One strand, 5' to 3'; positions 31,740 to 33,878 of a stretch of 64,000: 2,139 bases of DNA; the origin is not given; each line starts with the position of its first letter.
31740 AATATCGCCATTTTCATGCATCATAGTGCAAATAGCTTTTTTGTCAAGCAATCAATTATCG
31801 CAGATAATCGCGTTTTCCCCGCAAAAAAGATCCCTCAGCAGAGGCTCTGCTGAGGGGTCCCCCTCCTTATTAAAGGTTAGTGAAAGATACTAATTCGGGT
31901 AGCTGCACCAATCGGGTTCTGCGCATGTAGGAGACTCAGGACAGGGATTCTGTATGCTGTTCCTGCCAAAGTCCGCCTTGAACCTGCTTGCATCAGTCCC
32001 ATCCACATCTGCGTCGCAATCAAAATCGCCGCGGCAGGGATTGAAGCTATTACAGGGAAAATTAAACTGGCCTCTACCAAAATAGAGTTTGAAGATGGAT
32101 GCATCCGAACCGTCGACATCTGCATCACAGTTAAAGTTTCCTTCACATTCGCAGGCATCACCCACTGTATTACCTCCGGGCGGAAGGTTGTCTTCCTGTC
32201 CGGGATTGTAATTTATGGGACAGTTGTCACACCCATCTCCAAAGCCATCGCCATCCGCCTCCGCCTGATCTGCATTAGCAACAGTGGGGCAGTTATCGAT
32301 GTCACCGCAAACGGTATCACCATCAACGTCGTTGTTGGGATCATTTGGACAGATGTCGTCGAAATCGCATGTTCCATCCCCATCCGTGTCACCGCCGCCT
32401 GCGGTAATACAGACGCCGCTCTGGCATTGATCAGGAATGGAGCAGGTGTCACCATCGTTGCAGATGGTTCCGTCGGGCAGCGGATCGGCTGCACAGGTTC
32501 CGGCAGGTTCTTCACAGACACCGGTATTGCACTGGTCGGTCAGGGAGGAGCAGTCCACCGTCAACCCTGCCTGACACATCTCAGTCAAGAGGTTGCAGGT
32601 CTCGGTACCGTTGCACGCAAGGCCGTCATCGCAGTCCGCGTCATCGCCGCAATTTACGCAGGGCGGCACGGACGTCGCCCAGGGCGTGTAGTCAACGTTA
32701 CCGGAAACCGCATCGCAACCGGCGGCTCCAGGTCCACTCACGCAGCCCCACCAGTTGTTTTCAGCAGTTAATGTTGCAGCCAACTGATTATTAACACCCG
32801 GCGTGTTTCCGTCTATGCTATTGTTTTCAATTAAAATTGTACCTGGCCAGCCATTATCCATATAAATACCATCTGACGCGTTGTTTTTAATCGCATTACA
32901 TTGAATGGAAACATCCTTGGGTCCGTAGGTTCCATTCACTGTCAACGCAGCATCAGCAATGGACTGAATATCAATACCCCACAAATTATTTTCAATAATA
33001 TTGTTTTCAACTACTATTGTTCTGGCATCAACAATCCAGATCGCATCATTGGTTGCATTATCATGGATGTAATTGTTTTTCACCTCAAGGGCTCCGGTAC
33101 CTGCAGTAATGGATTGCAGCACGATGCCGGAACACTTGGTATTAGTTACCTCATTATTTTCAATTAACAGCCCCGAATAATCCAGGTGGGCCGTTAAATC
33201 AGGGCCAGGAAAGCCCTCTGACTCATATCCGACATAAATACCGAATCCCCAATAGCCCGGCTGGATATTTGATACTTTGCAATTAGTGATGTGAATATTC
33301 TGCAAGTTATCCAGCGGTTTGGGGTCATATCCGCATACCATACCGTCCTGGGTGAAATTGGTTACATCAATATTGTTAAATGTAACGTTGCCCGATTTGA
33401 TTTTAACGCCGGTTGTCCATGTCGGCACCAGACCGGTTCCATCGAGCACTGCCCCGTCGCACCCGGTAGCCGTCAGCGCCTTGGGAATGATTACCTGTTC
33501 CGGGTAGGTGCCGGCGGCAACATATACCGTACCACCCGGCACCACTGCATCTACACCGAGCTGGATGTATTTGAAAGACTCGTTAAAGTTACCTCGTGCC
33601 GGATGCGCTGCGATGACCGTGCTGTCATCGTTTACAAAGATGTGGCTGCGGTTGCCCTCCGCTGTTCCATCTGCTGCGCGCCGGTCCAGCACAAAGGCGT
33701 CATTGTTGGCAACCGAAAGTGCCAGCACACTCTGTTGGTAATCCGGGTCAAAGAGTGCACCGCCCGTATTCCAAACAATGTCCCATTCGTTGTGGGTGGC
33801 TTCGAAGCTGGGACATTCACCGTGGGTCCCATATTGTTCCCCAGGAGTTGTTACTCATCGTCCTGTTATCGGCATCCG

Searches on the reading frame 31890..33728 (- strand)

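Call 14: search_protein_families(library=pfam, proteins=[window:31890-33728:-], max_evalue=0.001)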
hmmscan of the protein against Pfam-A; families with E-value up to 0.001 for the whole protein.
window:31890-33728:- (612 aa): 2 families
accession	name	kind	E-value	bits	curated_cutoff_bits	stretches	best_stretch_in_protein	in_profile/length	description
PF13229.12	Beta_helix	-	3.6e-14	53.1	25.9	1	143-325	9-156/158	Right handed beta helix region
PF05048.19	NosD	-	0.00039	20.4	23.6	0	140-255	44-157/212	Periplasmic copper-binding protein (NosD)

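Call 74: search_protein_families(library=ncbifam, proteins=[window:31890-33728:-], max_evalue=0.1)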
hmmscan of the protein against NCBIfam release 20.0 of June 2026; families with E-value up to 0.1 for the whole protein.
window:31890-33728:- (612 aa): 6 families
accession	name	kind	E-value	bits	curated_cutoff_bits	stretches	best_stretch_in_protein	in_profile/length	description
TIGR04247.1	NosD_copper_fam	subfamily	6.1e-13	48.1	300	2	57-130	3-72/377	nitrous oxide reductase family maturation protein NosD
NF047638.1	throspo3_MtsC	equivalog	9.1e-08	31.4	350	1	466-586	65-179/428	cell-cell cohesion MYXO-CTERM protein MtsC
NF045500.1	Omp28_seleno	equivalog_domain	0.00042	19.8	200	1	462-503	269-310/377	Omp28-related selenoprotein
NF047854.1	LIC10774_subfam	equivalog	0.0026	16.8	380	1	52-314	80-327/358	LIC10774/LIC10365 family surface protein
NF049963.1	RespRegFlgRCampy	domain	0.03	13.2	750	1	208-268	165-224/429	fla regulon two-component system response regulator FlgR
TIGR03805.1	beta_helix_1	subfamily_domain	0.085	11.9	141.5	0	222-265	125-168/314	parallel beta-helix domain-containing protein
